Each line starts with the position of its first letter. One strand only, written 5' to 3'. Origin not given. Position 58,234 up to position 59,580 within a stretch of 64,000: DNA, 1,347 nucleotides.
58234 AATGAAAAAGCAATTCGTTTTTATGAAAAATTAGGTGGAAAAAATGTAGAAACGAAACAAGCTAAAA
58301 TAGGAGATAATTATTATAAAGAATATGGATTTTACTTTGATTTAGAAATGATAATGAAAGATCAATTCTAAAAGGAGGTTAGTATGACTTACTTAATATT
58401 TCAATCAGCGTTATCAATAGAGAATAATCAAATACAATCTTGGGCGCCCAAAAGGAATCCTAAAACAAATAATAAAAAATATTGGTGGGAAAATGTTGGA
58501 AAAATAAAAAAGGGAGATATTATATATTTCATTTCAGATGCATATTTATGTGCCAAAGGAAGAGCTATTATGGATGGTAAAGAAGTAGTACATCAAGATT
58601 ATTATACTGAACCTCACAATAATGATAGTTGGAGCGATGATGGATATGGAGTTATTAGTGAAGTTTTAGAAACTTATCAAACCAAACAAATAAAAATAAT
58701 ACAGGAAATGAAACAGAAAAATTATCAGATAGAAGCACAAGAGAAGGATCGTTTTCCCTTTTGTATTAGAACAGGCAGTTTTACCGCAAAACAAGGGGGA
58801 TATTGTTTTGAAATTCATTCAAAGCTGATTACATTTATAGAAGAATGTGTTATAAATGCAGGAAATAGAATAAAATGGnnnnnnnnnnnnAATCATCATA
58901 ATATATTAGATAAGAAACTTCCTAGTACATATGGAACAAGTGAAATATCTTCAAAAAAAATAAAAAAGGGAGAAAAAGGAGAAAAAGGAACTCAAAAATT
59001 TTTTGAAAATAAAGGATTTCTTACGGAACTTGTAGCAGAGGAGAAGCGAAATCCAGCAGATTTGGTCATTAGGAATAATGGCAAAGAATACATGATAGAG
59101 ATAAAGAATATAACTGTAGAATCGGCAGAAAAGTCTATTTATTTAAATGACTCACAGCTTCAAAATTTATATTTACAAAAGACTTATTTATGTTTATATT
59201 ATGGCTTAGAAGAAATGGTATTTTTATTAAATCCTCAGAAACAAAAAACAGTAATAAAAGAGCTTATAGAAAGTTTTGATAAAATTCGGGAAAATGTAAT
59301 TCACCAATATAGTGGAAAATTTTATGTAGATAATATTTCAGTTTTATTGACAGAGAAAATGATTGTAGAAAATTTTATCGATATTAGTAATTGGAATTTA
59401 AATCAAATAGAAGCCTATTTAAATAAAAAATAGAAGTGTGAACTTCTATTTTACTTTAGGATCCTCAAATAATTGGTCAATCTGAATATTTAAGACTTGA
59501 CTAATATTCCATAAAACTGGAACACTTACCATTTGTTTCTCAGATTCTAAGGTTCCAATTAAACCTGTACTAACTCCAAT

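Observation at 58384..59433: Candidate modification-dependent nuclease: PUA-like N-terminal domain fused to PD-(D/E)xK (DUF3883-like) C-terminal domain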

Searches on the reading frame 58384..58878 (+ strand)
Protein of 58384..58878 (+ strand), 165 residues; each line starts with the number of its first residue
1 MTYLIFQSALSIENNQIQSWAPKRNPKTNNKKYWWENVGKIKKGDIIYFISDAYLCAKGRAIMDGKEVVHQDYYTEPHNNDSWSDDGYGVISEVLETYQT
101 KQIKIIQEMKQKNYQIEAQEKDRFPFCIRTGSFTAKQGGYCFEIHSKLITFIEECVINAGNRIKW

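Call 25: find_homologous_proteins(query=A2, max_evalue=0.001)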
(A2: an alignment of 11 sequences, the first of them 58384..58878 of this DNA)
Query A2 (11 sequences) (165 aa, profile of the alignment): 174 proteins with E <= 0.001 among 739 candidates; the best 120 are listed.
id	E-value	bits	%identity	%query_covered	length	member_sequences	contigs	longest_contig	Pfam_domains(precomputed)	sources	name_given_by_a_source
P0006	4.1e-63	230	57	95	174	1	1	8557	-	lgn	-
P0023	4.3e-46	175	26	93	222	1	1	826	-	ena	-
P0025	3.6e-32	129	31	53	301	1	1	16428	PF13391.13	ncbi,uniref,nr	ncbi:HNH endonuclease [Clostridium sp. LY3-2]|uniref:HNH endonuclease n=1 Tax=Clostridium sp. LY3-2 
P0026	1.8e-31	127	29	84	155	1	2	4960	-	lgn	-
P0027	2.8e-31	127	48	19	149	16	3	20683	-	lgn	-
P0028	5.8e-31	125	26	98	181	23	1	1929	-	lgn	-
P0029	1.4e-30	124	31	91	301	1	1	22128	PF13391.13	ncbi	-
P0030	1.5e-30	124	28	86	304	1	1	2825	PF13391.13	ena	-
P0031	9.7e-30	121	48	19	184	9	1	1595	-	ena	-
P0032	1.2e-29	121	26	96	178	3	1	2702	-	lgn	-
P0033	2.5e-29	120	26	83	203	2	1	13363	-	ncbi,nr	ncbi:MAG: hypothetical protein GX185_00235, partial [Tissierellia bacterium]|nr:hypothetical protein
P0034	3.2e-29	120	48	19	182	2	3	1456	-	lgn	-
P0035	4.4e-29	119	52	18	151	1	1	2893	-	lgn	-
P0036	6.3e-29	119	37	29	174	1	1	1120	-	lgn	-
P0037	7.4e-29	119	52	19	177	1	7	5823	-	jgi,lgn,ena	-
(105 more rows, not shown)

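Call 31: search_solved_structures(query=A2, max_evalue=10, show_alignments=3)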
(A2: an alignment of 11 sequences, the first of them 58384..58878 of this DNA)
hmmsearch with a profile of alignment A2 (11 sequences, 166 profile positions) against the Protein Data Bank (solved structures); distinct sequences matched with E-value up to 10: 4.
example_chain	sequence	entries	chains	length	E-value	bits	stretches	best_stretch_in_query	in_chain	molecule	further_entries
6yex_A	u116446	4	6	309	3.9e-19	72.3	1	2-161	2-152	HNH endonuclease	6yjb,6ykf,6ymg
1q7h_A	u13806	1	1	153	0.43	13.6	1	41-72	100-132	conserved hypothetical protein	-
7wjg_A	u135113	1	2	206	0.46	13.5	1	41-71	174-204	Putative transcriptional regulator (GntR family)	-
7mny_B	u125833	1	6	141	0.76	12.8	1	71-124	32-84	E3 SUMO-protein ligase RanBP2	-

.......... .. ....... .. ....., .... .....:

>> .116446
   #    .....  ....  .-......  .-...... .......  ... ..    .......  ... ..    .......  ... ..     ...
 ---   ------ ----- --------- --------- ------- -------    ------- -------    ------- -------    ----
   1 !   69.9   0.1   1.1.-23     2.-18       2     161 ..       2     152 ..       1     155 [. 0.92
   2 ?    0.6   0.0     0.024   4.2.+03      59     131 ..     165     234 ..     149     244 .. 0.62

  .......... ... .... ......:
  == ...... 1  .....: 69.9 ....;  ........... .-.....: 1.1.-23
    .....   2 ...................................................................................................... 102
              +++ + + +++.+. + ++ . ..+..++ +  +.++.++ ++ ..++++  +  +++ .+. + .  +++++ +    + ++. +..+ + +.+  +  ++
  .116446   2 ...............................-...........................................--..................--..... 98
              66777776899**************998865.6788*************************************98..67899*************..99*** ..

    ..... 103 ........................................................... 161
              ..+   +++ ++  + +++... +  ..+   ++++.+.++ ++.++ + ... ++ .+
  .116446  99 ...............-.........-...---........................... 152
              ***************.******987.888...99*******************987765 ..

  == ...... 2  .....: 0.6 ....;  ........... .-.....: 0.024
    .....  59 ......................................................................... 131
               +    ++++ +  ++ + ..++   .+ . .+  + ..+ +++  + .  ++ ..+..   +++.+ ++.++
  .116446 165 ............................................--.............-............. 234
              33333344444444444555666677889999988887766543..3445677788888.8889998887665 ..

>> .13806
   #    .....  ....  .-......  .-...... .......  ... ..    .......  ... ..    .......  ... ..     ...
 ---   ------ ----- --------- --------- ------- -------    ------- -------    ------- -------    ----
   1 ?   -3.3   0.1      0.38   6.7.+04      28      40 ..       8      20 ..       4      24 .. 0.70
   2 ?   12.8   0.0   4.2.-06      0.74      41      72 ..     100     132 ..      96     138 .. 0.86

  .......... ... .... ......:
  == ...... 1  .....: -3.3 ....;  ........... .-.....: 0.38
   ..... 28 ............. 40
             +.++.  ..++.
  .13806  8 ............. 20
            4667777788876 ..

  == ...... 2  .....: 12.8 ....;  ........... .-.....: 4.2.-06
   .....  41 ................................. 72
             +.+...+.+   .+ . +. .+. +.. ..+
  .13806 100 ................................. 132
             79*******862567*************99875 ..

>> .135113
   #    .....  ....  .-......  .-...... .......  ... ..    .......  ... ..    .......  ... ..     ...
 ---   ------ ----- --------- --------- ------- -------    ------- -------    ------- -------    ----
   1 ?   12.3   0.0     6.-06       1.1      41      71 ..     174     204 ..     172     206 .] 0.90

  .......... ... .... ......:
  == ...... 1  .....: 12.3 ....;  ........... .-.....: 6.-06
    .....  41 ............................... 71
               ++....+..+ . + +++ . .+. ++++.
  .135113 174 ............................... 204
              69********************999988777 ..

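Call 68: search_protein_families(library=phrogs, proteins=[window:58384-58878:+], max_evalue=0.1)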
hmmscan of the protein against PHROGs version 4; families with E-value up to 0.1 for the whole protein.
window:58384-58878:+ (165 aa): 1 family
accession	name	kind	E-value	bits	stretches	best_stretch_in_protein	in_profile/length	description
phrog_23406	-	unknown function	0.0034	18.5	1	71-141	12-80/100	-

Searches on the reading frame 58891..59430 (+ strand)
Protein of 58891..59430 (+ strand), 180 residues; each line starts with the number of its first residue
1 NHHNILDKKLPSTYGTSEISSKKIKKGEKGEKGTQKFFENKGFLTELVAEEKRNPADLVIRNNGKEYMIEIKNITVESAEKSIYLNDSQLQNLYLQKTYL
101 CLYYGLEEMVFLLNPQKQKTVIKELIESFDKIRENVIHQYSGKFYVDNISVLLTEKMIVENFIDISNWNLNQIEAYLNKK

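Call 29: find_homologous_proteins(query=A3, max_evalue=0.001)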
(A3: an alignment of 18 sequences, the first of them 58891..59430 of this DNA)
Query A3 (18 sequences) (180 aa, profile of the alignment): 7 proteins with E <= 0.001 among 3995 candidates.
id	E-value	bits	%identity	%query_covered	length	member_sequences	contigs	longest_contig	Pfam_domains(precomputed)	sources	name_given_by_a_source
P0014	2.5e-56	208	27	93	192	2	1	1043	-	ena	-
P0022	2.3e-51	192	24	96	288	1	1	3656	-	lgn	-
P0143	6.1e-45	171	19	91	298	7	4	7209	-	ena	-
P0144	1.3e-42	163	23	81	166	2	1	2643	-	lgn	-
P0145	2.0e-32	130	25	86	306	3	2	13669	-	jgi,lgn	jgi:hypothetical protein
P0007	3.1e-30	123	98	63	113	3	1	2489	-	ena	-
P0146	2.0e-21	94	31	58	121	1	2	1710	-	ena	-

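Call 30: search_solved_structures(query=A3, max_evalue=10, show_alignments=3)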
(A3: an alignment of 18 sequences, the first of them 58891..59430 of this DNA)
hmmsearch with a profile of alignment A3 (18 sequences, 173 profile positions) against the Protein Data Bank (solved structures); distinct sequences matched with E-value up to 10: 8.
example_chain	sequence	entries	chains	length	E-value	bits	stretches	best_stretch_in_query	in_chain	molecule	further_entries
1gef_A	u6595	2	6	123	0.0011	21.9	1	26-89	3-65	HOLLIDAY JUNCTION RESOLVASE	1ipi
5oki_A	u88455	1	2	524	0.2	14.5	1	106-138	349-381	DNA polymerase epsilon catalytic subunit A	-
6s1c_A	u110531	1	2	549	0.22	14.4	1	106-138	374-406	DNA polymerase epsilon catalytic subunit A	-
2wcz_A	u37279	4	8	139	0.27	14.1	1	25-90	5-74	HOLLIDAY JUNCTION RESOLVASE | HJC | ARCHAEAL HJC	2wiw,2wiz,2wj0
2wcw_A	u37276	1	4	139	0.41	13.5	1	25-90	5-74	HJC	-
2eo0_A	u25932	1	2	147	0.48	13.3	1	22-87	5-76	Hypothetical protein ST1444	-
2n72_A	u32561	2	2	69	0.63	12.9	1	124-172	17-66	Golgi resident protein GCP60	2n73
4u06_A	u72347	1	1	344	1.4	11.8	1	64-127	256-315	LIC10831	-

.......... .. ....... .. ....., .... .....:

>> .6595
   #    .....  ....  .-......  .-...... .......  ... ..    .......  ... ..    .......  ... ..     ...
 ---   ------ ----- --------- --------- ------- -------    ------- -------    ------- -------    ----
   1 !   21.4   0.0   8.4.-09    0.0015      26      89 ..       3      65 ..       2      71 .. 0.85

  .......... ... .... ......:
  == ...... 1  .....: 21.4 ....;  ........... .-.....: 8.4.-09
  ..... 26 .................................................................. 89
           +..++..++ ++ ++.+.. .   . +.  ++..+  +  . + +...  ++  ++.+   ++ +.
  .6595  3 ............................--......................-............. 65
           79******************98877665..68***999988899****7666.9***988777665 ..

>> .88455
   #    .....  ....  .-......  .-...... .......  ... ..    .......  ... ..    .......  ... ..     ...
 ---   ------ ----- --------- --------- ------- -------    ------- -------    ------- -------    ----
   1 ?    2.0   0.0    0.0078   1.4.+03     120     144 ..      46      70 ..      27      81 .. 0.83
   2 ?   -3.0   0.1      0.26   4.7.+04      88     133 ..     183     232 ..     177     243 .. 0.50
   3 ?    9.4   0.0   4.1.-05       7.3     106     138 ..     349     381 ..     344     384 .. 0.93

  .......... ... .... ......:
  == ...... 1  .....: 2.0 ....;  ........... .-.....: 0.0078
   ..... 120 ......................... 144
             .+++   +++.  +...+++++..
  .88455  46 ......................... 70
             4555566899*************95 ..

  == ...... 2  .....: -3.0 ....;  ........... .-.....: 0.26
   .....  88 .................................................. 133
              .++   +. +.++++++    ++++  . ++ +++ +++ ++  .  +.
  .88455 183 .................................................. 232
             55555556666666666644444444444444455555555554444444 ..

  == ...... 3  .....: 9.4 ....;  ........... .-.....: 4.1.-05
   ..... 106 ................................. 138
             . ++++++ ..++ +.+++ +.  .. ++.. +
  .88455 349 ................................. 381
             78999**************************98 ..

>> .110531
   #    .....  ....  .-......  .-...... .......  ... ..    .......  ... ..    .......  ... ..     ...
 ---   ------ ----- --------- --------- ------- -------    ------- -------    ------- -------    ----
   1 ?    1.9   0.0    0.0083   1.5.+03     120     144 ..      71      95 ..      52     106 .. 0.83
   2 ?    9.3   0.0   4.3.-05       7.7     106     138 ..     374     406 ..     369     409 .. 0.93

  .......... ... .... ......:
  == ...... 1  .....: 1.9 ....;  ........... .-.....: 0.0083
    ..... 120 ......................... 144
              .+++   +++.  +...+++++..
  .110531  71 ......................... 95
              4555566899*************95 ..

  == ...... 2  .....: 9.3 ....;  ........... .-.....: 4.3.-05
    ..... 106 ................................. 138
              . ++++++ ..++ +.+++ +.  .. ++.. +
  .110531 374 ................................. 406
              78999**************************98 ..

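Call 45: search_protein_families(library=pfam, alignment_id=A3, max_evalue=1)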
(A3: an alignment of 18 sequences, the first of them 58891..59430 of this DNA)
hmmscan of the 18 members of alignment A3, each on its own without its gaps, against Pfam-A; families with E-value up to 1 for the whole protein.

A. member 1, window:58891-59430:+ (180 aa): 1 family
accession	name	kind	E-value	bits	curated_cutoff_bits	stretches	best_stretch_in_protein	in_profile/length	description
PF13208.11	TerB_N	-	0.15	12.3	25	1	99-141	87-129/207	TerB N-terminal domain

B. families by the number of members that match (of 18 scanned): 16 families
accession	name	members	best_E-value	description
PF13020.12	NOV_C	6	0.00022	Protein NO VEIN, C-terminal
PF18310.7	DUF5605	2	0.2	Domain of unknown function (DUF5605)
PF06713.17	bPH_4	1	0.0011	Bacterial PH domain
PF01870.24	Hjc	1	0.014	Archaeal holliday junction resolvase (hjc)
PF22697.2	SOS1_NGEF_PH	1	0.024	SOS1/NGEF-like PH domain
PF20291.3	MC5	1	0.032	ABC-three component (ABC-3C) system Middle Component 5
PF09848.15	SLFN-g3_helicase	1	0.037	Schlafen group 3, DNA/RNA helicase domain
PF21995.1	RNR-II_ins_dom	1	0.045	B12-dependent ribonucleotide reductase, insertion domain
PF18618.6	HP0268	1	0.095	HP0268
PF11526.13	Pfc11_Clp1_ID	1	0.095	Pcf11, Clp1-interaction domain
PF22515.2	DUF6996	1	0.1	Domain of unknown function (DUF6996)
PF20942.3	DUF4785_2nd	1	0.12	Domain of unknown function (DUF4785) central domain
PF14000.11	Packaging_FI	1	0.12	DNA packaging protein FI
PF13208.11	TerB_N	1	0.15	TerB N-terminal domain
PF13652.11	QSregVF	1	0.19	Putative quorum-sensing-regulated virulence factor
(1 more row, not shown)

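Call 68: search_protein_families(library=phrogs, proteins=[window:58891-59430:+], max_evalue=0.1)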
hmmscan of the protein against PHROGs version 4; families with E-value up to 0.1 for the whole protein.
window:58891-59430:+ (180 aa): 4 families
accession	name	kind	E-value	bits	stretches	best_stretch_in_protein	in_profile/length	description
phrog_8706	-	unknown function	0.0094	16.7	1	41-88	56-106/186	-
phrog_31799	-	unknown function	0.019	15.9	1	117-150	9-37/53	-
phrog_36261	-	unknown function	0.048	14.6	0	139-179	28-67/76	-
phrog_12300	-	integration and excision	0.072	13.3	0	113-164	108-158/286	transposase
